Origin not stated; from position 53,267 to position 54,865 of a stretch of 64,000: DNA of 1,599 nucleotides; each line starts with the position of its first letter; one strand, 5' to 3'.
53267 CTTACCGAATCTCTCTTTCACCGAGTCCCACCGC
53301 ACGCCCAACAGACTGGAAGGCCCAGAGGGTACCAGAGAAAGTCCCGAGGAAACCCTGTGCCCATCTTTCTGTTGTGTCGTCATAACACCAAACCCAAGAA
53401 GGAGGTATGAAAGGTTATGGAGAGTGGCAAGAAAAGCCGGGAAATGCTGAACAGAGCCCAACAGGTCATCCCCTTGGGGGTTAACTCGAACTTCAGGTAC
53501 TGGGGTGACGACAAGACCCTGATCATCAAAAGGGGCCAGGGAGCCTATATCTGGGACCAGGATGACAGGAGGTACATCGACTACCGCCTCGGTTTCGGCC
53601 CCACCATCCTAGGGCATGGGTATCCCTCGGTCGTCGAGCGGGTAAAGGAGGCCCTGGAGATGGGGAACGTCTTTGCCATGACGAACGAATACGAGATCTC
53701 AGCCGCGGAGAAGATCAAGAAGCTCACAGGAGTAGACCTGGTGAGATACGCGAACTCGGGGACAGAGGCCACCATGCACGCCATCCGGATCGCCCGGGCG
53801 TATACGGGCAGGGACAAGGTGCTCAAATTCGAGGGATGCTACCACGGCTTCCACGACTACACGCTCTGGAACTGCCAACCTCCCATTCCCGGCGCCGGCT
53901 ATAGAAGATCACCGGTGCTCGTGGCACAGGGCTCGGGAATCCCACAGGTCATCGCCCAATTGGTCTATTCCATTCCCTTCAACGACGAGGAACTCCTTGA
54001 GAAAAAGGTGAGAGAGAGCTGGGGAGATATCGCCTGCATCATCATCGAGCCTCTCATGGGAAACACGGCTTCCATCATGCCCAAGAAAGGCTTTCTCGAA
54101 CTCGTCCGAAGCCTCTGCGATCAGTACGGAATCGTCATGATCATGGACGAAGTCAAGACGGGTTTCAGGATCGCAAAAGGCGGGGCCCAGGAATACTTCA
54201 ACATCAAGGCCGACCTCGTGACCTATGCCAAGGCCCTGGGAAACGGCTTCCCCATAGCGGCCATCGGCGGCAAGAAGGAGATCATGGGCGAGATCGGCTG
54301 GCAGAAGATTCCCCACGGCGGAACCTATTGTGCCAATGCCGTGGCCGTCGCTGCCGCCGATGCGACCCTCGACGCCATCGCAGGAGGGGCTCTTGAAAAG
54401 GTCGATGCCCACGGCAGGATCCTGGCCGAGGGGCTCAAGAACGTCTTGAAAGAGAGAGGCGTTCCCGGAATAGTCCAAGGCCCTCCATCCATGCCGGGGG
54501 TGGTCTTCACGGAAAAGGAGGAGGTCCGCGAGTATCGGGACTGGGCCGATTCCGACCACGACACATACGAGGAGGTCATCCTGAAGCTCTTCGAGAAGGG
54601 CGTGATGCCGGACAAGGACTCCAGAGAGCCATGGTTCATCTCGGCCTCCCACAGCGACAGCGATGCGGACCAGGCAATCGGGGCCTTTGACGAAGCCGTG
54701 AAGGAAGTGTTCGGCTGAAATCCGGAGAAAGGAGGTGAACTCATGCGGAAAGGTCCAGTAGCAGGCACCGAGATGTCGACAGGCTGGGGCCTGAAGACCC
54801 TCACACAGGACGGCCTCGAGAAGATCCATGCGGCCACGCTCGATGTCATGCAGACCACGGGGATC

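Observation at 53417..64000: Composite methylamine/quaternary-amine demethylation locus: aminotransferase, Pyl-MttB, Pyl-MtbB, corrinoid protein, non-Pyl MttB paralog, PotBCDA-type importer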

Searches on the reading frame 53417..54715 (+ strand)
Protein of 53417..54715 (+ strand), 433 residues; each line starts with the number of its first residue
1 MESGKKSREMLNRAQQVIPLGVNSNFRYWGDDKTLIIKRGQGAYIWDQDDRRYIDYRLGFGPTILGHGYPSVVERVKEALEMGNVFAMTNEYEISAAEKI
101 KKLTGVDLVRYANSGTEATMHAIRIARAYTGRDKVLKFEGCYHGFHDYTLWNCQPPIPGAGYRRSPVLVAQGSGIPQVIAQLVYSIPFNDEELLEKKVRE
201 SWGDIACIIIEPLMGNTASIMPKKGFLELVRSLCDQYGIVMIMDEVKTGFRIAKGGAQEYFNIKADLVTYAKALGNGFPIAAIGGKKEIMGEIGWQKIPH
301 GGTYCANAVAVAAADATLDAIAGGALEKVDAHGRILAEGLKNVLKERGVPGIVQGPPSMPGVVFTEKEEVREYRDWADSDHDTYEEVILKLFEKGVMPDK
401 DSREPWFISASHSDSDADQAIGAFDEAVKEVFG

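Call 14: search_protein_families(library=pfam, proteins=[window:53417-54715:+])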
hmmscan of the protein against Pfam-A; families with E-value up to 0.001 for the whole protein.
window:53417-54715:+ (433 aa): 1 family
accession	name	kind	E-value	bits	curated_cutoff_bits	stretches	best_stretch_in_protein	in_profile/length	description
PF00202.27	Aminotran_3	-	2.2e-68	231.3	30.5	1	34-397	10-370/403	Aminotransferase class-III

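Call 15: search_protein_families(library=ncbifam, proteins=[window:53417-54715:+])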
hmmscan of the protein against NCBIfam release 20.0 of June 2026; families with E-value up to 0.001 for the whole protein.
window:53417-54715:+ (433 aa): 70 families (the best 25 are shown)
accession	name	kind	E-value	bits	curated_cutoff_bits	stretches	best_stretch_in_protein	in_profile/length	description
NF041362.1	GntE_guanitoxin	equivalog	1.9e-165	550.5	525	1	5-419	6-424/426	guanitoxin biosynthesis PLP-dependent transaminase GntE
NF000818.0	PRK00062.1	subfamily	1.3e-118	396.4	398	1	5-430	4-426/429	glutamate-1-semialdehyde 2,1-aminomutase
TIGR00713.1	hemL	equivalog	2.5e-114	382.2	527.3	1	6-430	1-422/423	glutamate-1-semialdehyde 2,1-aminomutase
NF009055.0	PRK12389.1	equivalog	1e-94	317.6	637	1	5-430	4-427/431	glutamate-1-semialdehyde 2,1-aminomutase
NF001864.0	PRK00615.1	equivalog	7.3e-68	229.1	706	1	5-432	5-430/433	glutamate-1-semialdehyde aminotransferase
NF004856.0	PRK06209.1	equivalog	3e-67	227.1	486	1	5-429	9-414/450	glutamate-1-semialdehyde 2,1-aminomutase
TIGR00707.1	argD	subfamily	1.9e-59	201.4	410.05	1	33-368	9-333/381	acetylornithine/succinylornithine family transaminase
NF005993.0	PRK08117.1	subfamily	1e-58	199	574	2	191-396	196-391/433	aspartate aminotransferase family protein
NF004426.0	PRK05769.1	equivalog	2.2e-57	194.8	552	2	186-397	205-404/441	acetyl ornithine aminotransferase family protein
NF005453.0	PRK07046.1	subfamily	1.1e-52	179.1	425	1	6-431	29-451/453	transaminase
NF002797.0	PRK02936.1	equivalog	7e-49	166.6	496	1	35-366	13-329/385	acetylornithine transaminase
NF002874.0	PRK03244.1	equivalog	8.5e-49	166.4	457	1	35-344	27-323/399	acetylornithine transaminase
NF004718.0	PRK06062.1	subfamily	4.8e-48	163.8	472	1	9-430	11-448/454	hypothetical protein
NF002325.0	PRK01278.1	subfamily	1e-47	162.6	372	1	35-347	15-318/395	acetylornithine transaminase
TIGR00700.1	GABAtrnsam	equivalog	2.4e-47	161.5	506.65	2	204-367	197-359/420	4-aminobutyrate--2-oxoglutarate transaminase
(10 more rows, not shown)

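Call 53: search_solved_structures(query=window:53417-54715:+, max_evalue=1e-20)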
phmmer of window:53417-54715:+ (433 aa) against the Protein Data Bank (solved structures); distinct sequences matched with E-value up to 1e-20: 108 (the best 60 are shown).
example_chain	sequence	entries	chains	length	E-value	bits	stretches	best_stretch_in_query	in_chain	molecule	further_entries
5i92_A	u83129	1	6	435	1.6e-84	287.5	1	6-427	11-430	Glutamate-1-semialdehyde 2,1-aminomutase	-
4e77_A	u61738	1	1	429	2.7e-82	280.2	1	5-423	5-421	Glutamate-1-semialdehyde 2,1-aminomutase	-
2e7u_A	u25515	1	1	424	7.2e-81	275.5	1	12-426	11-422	Glutamate-1-semialdehyde 2,1-aminomutase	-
2epj_A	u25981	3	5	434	9e-79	268.6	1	2-433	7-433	Glutamate-1-semialdehyde 2,1-aminomutase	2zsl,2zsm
6w80_A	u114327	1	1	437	2.1e-78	267.4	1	6-424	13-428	Glutamate-1-semialdehyde 2,1-aminomutase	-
3bs8_A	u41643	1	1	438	2.6e-77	263.8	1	1-430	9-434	Glutamate-1-semialdehyde 2,1-aminomutase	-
3l44_A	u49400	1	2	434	4.6e-76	259.6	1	9-426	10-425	Glutamate-1-semialdehyde 2,1-aminomutase 1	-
3k28_A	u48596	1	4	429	5.9e-76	259.3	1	6-428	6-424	Glutamate-1-semialdehyde 2,1-aminomutase 2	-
3fq7_A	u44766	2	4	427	7.2e-75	255.7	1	6-423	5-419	Glutamate-1-semialdehyde 2,1-aminomutase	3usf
2hoy_A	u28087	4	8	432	7.3e-75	255.7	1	6-423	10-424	Glutamate-1-semialdehyde 2,1-aminomutase (GSAM) apo-form | Glutamate-1-semialdehyde 2,1-aminomutase (GSAM) pmp-form | Glutamate-1-semialdehyde 2,1-aminomutase (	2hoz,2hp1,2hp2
2gsa_A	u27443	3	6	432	1.4e-74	254.8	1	6-423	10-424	GLUTAMATE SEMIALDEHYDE AMINOTRANSFERASE | PROTEIN (GLUTAMATE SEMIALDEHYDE AMINOTRANSFERASE)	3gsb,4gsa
3fq8_A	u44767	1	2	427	1.4e-74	254.8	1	6-423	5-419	Glutamate-1-semialdehyde 2,1-aminomutase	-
3fqa_A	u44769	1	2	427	2.6e-74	253.9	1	6-423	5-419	Glutamate-1-semialdehyde 2,1-aminomutase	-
2cfb_A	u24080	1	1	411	6.6e-70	239.3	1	32-424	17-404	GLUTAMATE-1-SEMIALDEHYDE 2,1-AMINOMUTASE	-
5hdm_A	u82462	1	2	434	1.2e-65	225.3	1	5-427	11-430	Glutamate-1-semialdehyde 2,1-aminomutase 1, chloroplastic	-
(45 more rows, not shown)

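Call 54: find_homologous_proteins(query=window:53417-54715:+)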
Query window:53417-54715:+ (433 aa): 7914 proteins with E <= 0.001 among 8000 candidates; the best 120 are listed.
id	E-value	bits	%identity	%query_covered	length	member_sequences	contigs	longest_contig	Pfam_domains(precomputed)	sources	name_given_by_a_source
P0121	1.6e-266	902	88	100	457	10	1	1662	PF00202.28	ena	-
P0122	3.0e-265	898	88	100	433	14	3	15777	PF00202.28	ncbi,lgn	-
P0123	3.8e-262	888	86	100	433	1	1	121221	PF00202.28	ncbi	-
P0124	4.9e-261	884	87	100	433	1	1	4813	PF00202.28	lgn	-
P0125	9.6e-255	863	85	98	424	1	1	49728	PF00202.28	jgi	jgi:glutamate-1-semialdehyde 2,1-aminomutase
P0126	6.4e-234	795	78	100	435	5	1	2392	PF00202.28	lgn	-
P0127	2.0e-233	793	78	100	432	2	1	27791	PF00202.28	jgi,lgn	-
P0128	2.5e-233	793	78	100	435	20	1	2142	PF00202.28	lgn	-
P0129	3.6e-233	792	78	100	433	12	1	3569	PF00202.28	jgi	jgi:glutamate-1-semialdehyde 2,1-aminomutase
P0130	3.9e-233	792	77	100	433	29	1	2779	PF00202.28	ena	-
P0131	5.9e-232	788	77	100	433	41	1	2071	PF00202.28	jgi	-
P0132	2.2e-231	786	76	100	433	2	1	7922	PF00202.28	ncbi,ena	-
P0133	2.1e-230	783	76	100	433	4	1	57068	PF00202.28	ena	-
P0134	3.1e-230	783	76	100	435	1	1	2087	PF00202.28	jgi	jgi:glutamate-1-semialdehyde 2,1-aminomutase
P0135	3.2e-230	783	76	100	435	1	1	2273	PF00202.28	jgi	jgi:glutamate-1-semialdehyde 2,1-aminomutase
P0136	1.1e-229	781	75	100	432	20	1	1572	PF00202.28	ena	-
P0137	1.8e-229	780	75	100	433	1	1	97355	PF00202.28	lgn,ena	-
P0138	7.1e-229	778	76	100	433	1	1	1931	PF00202.28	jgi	jgi:glutamate-1-semialdehyde 2,1-aminomutase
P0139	1.5e-228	777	76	100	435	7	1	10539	PF00202.28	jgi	-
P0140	2.0e-228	777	75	100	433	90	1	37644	PF00202.28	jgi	-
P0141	6.4e-228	775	75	100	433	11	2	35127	PF00202.28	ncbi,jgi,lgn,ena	jgi:glutamate-1-semialdehyde 2,1-aminomutase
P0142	6.5e-228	775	76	100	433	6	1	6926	PF00202.28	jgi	jgi:glutamate-1-semialdehyde 2,1-aminomutase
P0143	6.8e-228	775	75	100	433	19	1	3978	PF00202.28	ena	-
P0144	1.2e-227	774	76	100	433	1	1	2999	PF00202.28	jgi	jgi:glutamate-1-semialdehyde 2,1-aminomutase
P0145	1.3e-227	774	75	100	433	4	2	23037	PF00202.28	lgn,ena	-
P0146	1.7e-227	774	75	100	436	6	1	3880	PF00155.28,PF00202.28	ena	-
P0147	2.7e-227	773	76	98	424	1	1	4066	PF00202.28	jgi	jgi:glutamate-1-semialdehyde 2,1-aminomutase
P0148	6.1e-227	772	78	97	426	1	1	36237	PF00202.28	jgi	-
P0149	1.2e-226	771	74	100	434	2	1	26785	PF00202.28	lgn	-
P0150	1.5e-226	770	74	100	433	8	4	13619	PF00202.28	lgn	-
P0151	3.8e-226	769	75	100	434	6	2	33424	PF00202.28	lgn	-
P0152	1.0e-225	768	74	100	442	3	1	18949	PF00202.28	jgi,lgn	-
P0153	1.8e-225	767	76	100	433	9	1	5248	PF00202.28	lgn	-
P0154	3.1e-224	763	75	100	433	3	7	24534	PF00202.28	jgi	jgi:glutamate-1-semialdehyde 2,1-aminomutase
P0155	6.3e-224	762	75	98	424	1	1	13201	PF00202.28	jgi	-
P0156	6.6e-224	762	73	100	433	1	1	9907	PF00202.28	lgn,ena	-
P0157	9.4e-224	761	74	100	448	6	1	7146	PF00202.28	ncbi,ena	-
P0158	1.6e-222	757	75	100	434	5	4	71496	PF00202.28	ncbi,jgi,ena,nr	ncbi:MAG: aspartate aminotransferase family protein [Spirochaetes bacterium]|nr:MAG: aspartate amino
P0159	2.7e-222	756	73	100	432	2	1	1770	PF00202.28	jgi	jgi:glutamate-1-semialdehyde 2,1-aminomutase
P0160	2.7e-222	756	76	96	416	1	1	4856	PF00202.28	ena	-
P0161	3.6e-222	756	73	100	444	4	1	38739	PF00202.28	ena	-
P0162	8.7e-222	755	75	100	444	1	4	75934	PF00202.28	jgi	-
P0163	1.2e-221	754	75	98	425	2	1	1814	PF00202.28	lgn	-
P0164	1.3e-221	754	74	100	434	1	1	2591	PF00202.28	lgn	-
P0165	3.5e-221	753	72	100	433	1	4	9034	PF00202.28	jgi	jgi:glutamate-1-semialdehyde 2,1-aminomutase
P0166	1.4e-220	751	73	100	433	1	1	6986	PF00202.28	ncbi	-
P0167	1.7e-220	751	74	100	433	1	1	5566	PF00202.28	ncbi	-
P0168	1.9e-220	750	74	100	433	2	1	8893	PF00202.28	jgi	jgi:glutamate-1-semialdehyde 2,1-aminomutase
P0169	1.9e-220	750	73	100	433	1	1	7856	PF00202.28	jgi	jgi:glutamate-1-semialdehyde 2,1-aminomutase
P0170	3.8e-220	749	73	100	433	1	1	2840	PF00202.28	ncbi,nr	ncbi:MAG: aspartate aminotransferase family protein [Spirochaetales bacterium]|nr:aspartate aminotra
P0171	2.0e-219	747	72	100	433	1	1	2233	PF00202.28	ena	-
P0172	7.3e-218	742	72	100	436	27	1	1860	PF00202.28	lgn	-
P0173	3.0e-217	740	74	97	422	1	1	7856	PF00202.28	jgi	-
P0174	3.4e-217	740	72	100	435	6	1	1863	PF00202.28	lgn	-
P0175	1.2e-216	738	71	100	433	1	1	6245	PF00202.28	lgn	-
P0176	1.6e-216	737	71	100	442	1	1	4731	PF00202.28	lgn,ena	-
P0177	3.5e-216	736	71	100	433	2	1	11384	PF00202.28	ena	-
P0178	6.4e-216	735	71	100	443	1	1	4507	PF00202.28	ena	-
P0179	8.4e-216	735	72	100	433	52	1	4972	PF00202.28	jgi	jgi:glutamate-1-semialdehyde 2,1-aminomutase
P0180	1.2e-215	735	71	100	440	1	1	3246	PF00202.28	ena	-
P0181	4.2e-215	733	71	100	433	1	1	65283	PF00202.28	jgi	-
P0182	1.5e-214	731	71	100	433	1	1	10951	PF00202.28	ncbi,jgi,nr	ncbi:MAG: aspartate aminotransferase family protein [Deltaproteobacteria bacterium]|jgi:glutamate-1-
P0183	2.7e-214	730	72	100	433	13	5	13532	PF00202.28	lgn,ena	-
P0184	3.9e-214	730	71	100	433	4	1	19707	PF00202.28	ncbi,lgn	ncbi:MAG: guanitoxin biosynthesis PLP-dependent transaminase GntE [Spirochaetaceae bacterium]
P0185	5.6e-214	729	72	100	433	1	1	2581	PF00202.28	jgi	-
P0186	1.0e-213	728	70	100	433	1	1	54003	PF00202.28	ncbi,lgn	-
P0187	1.2e-213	728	71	100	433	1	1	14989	PF00202.28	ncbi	-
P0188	1.4e-213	728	70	100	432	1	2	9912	PF00202.28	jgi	jgi:glutamate-1-semialdehyde 2,1-aminomutase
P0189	4.7e-213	726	70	100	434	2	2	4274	PF00202.28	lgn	-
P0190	5.9e-213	726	71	100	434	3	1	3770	PF00202.28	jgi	-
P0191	7.4e-213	725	71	100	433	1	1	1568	PF00202.28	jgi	jgi:glutamate-1-semialdehyde 2,1-aminomutase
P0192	9.2e-213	725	71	100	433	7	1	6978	PF00202.28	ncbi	-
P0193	1.1e-212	725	70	100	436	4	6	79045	PF00202.28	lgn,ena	-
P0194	1.1e-212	725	71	100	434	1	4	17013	PF00202.28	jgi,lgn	jgi:glutamate-1-semialdehyde 2,1-aminomutase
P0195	1.4e-212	724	69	100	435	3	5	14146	PF00202.28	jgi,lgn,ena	-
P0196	1.4e-212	724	69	100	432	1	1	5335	PF00202.28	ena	-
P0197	1.5e-212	724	70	100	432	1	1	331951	PF00202.28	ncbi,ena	-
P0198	6.6e-212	722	70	100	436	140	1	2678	PF00202.28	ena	-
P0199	9.6e-212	722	71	100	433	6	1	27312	PF00202.28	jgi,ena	-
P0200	1.1e-211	721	71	100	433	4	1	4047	PF00202.28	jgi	-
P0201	1.2e-211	721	70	100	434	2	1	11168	PF00202.28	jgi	jgi:glutamate-1-semialdehyde 2,1-aminomutase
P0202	2.0e-211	721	69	100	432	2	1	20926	PF00202.28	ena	-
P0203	2.4e-211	720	70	100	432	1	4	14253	PF00202.28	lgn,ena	-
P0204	2.9e-211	720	70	100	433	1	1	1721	PF00202.28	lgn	-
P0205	5.7e-211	719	70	100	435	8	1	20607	PF00202.28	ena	-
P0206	1.5e-210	718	71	97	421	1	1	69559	PF00202.28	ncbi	-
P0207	1.6e-210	718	70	100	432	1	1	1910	PF00202.28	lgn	-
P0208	2.3e-210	717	69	100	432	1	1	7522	PF00202.28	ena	-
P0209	9.6e-210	715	69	100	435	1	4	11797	PF00202.28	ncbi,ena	-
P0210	2.4e-209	714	71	100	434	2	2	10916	PF00202.28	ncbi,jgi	-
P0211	5.7e-209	713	68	100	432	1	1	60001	PF00202.28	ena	-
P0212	5.7e-209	713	69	100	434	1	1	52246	PF00202.28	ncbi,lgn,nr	ncbi:MAG: aspartate aminotransferase family protein [Desulfobacterales bacterium]|nr:aspartate amino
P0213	7.6e-209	712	70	100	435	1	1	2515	PF00202.28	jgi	-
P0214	1.4e-208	711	71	100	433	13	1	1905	PF00202.28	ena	-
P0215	1.5e-208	711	70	100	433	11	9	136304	PF00202.28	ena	-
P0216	2.9e-208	710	71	98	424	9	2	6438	PF00202.28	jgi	jgi:glutamate-1-semialdehyde 2,1-aminomutase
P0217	3.9e-208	710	69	100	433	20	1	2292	PF00202.28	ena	-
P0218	8.9e-207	705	68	100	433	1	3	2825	PF00202.28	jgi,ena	-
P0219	9.4e-207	705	69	100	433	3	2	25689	PF00202.28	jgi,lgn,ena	jgi:glutamate-1-semialdehyde 2,1-aminomutase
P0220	2.2e-206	704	69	100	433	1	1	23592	PF00202.28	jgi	jgi:glutamate-1-semialdehyde 2,1-aminomutase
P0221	6.2e-206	703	70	100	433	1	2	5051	PF00202.28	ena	-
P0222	8.6e-206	702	70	100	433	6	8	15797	PF00202.28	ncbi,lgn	-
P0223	9.2e-206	702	71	100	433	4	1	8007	PF00202.28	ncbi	ncbi:MAG: guanitoxin biosynthesis PLP-dependent transaminase GntE [Desulfobacterales bacterium]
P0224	1.0e-205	702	70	100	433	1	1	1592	PF00202.28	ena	-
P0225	2.7e-205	700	69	100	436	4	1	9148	PF00202.28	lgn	-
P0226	3.6e-205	700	69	98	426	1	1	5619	PF00155.28,PF00202.28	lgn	-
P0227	4.2e-205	700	69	100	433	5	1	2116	PF00202.28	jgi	jgi:glutamate-1-semialdehyde 2,1-aminomutase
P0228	5.1e-205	699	67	100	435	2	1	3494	PF00202.28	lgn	-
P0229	5.7e-205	699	69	100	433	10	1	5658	PF00202.28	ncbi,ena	-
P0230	1.4e-204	698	68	100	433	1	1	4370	PF00202.28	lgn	-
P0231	6.2e-204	696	67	100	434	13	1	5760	PF00202.28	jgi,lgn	jgi:glutamate-1-semialdehyde 2,1-aminomutase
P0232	1.1e-203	695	68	100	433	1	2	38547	PF00202.28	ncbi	-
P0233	1.1e-203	695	71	96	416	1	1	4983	PF00202.28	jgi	jgi:glutamate-1-semialdehyde 2,1-aminomutase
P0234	2.3e-203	694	69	100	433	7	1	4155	PF00202.28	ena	-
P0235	4.7e-203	693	69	96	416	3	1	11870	PF00202.28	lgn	-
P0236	3.3e-202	690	66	100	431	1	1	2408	PF00202.28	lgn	-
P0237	3.9e-202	690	67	100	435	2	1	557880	PF00202.28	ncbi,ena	-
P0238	4.4e-202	690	67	100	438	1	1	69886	PF00202.28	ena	-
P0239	7.5e-202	689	68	100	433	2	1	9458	PF00202.28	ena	-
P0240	1.3e-201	688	68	100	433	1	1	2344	PF00202.28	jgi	jgi:glutamate-1-semialdehyde 2,1-aminomutase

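Call 55: find_encoding_contigs(protein=P0123, flank=10000, max_places=1)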
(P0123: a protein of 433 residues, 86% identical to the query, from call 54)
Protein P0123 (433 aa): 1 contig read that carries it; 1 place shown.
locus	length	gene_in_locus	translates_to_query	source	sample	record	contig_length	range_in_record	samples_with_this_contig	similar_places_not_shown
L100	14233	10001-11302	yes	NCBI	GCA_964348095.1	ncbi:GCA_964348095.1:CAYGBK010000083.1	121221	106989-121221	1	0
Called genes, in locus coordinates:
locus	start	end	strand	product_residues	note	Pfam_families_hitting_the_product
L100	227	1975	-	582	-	PF02730:AFOR_N, PF01314:AFOR_C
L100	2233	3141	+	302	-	PF01208:URO-D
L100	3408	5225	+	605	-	PF02730:AFOR_N, PF01314:AFOR_C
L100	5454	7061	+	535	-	PF00324:AA_permease, PF13520:AA_permease_2 (weak)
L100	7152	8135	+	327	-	PF00149:Metallophos (faint), PF12850:Metallophos_2 (faint)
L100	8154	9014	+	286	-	-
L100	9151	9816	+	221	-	-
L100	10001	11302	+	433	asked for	PF00202:Aminotran_3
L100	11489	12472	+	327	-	PF06253:MTTB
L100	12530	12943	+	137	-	PF06253:MTTB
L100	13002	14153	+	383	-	PF09505:Dimeth_Pyl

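Call 56: find_encoding_contigs(protein=P0237, flank=10000, max_places=1)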
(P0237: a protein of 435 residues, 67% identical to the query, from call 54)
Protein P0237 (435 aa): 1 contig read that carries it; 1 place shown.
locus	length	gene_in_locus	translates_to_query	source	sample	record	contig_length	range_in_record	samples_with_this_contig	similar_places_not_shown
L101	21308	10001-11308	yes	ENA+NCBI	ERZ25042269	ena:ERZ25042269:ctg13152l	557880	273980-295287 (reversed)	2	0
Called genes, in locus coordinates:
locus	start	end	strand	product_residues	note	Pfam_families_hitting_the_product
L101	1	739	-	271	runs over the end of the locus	PF02169:LPP20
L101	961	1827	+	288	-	PF01641:SelR, PF01625:PMSR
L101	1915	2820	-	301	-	-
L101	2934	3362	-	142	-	PF05025:RbsD_FucU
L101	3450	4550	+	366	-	PF00483:NTP_transferase, PF12804:NTP_transf_3 (weak), PF22640:ManC_GMP_beta-helix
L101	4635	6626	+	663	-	PF16314:DUF4954, PF20683:DUF6819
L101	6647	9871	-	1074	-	PF25873:WHD_MalT, PF00486:Trans_reg_C (faint), PF03704:BTAD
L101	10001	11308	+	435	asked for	PF00202:Aminotran_3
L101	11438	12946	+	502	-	PF00474:SSF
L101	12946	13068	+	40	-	-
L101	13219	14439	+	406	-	PF02254:TrkA_N (faint), PF03435:Sacchrp_dh_NADP, PF16653:Sacchrp_dh_C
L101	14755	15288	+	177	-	PF09917:DUF2147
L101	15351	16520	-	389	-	PF00037:Fer4 (faint), PF12801:Fer4_5, PF12838:Fer4_7 (faint), PF13187:Fer4_9 (faint), PF12801:Fer4_5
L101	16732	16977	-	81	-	-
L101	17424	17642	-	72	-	PF12646:DUF3783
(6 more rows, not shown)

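Call 57: find_encoding_contigs(protein=P0197, flank=10000, max_places=1)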
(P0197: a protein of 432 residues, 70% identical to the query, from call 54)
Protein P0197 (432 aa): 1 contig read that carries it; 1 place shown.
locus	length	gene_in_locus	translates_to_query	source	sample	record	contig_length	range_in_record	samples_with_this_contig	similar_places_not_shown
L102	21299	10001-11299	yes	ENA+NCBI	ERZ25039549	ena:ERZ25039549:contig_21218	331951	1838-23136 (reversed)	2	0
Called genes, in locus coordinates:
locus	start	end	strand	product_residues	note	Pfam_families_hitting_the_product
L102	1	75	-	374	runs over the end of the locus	PF01547:SBP_bac_1 (faint), PF13416:SBP_bac_8, PF13343:SBP_bac_6 (weak)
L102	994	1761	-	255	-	-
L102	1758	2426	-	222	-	PF09568:RE_MjaI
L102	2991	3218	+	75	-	-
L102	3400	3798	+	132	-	PF00005:ABC_tran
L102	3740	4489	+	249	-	PF00005:ABC_tran, PF08402:TOBE_2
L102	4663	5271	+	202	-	PF00528:BPD_transp_1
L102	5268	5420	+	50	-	-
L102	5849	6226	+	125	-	PF00528:BPD_transp_1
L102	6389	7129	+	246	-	PF01547:SBP_bac_1, PF13416:SBP_bac_8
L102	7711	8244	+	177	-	PF00144:Beta-lactamase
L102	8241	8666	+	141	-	PF00144:Beta-lactamase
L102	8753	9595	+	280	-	PF04542:Sigma70_r2, PF08281:Sigma70_r4_2 (weak)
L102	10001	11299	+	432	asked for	PF00202:Aminotran_3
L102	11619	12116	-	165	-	PF00583:Acetyltransf_1, PF13673:Acetyltransf_10, PF13508:Acetyltransf_7, PF08445:FR47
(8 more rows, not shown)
